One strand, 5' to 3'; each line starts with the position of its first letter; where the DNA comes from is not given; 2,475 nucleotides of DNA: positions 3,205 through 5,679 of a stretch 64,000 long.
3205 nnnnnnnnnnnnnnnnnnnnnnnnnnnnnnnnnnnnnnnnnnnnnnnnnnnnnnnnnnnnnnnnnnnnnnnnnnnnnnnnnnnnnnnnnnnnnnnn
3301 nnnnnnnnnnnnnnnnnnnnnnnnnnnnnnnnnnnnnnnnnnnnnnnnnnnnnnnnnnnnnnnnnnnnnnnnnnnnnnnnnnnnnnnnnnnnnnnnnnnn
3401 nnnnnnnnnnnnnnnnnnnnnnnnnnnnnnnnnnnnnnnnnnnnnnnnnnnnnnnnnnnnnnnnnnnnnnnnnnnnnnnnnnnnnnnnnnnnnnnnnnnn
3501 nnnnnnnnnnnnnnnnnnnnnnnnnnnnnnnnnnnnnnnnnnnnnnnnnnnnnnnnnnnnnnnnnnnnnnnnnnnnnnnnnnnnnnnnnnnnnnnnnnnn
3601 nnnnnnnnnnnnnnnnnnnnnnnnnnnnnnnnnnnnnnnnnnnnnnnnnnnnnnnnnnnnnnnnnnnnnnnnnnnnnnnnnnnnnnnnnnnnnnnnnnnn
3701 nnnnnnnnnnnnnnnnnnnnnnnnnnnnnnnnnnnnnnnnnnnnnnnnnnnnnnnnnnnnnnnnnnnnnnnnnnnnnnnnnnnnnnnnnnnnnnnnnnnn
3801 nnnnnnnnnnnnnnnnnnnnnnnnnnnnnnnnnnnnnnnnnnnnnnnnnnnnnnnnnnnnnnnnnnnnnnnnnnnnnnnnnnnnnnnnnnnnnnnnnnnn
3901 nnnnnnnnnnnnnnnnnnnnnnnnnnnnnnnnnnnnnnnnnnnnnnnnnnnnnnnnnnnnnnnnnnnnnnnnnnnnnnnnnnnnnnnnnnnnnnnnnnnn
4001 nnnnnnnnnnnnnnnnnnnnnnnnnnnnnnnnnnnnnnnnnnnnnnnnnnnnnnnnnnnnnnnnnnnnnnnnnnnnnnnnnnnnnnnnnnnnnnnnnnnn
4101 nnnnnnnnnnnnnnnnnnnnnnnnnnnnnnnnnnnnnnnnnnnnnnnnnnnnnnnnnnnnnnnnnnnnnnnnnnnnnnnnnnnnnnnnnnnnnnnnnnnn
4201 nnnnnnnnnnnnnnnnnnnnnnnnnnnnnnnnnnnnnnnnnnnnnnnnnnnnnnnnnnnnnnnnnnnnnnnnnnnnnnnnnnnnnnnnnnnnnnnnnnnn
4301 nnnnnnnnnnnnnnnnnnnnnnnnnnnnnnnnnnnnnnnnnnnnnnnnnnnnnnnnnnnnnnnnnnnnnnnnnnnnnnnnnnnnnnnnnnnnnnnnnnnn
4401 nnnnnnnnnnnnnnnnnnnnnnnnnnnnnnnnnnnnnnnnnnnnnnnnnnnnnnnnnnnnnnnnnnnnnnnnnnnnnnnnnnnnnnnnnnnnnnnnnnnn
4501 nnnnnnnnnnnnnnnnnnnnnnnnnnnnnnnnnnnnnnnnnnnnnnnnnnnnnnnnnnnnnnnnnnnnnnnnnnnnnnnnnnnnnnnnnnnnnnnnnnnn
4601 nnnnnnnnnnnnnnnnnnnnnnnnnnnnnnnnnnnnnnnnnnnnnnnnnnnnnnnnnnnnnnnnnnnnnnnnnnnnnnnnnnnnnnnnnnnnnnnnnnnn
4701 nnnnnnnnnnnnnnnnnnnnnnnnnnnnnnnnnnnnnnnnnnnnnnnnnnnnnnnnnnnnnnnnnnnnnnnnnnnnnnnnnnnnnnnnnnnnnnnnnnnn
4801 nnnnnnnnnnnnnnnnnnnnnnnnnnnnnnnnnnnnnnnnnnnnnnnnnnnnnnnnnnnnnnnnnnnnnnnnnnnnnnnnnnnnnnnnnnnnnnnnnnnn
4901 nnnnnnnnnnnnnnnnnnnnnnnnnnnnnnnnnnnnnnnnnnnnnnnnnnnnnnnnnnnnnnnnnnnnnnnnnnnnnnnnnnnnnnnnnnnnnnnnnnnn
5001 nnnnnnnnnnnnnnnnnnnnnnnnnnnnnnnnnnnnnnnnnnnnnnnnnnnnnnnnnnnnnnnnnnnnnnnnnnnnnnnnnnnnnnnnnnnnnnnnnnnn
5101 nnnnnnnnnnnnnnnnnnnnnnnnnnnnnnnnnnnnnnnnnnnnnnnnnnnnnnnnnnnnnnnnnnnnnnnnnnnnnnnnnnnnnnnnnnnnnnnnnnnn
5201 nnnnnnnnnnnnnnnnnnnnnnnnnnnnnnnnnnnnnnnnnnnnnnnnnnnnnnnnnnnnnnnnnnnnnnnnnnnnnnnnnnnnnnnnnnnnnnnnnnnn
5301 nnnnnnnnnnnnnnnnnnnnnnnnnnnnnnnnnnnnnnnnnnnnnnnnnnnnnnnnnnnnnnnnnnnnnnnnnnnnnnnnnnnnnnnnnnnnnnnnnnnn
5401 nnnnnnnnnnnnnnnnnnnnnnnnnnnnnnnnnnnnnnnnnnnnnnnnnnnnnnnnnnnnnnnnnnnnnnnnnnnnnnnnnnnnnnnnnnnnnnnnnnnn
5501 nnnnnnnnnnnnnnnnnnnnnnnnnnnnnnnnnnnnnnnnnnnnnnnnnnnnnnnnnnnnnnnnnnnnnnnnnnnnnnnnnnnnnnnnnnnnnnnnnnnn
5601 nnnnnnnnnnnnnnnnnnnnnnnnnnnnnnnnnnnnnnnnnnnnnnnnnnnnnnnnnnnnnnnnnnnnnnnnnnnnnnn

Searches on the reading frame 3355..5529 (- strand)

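Call 90: search_protein_families(library=pfam, proteins=[window:3355-5529:-], max_evalue=0.00001)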
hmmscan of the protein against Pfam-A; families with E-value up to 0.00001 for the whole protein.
window:3355-5529:- (724 aa): 1 family
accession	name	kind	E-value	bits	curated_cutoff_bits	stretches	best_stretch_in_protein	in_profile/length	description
PF06808.19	DctM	-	1.5e-96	324.2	23.8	1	156-658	1-413/413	Tripartite ATP-independent periplasmic transporter, DctM component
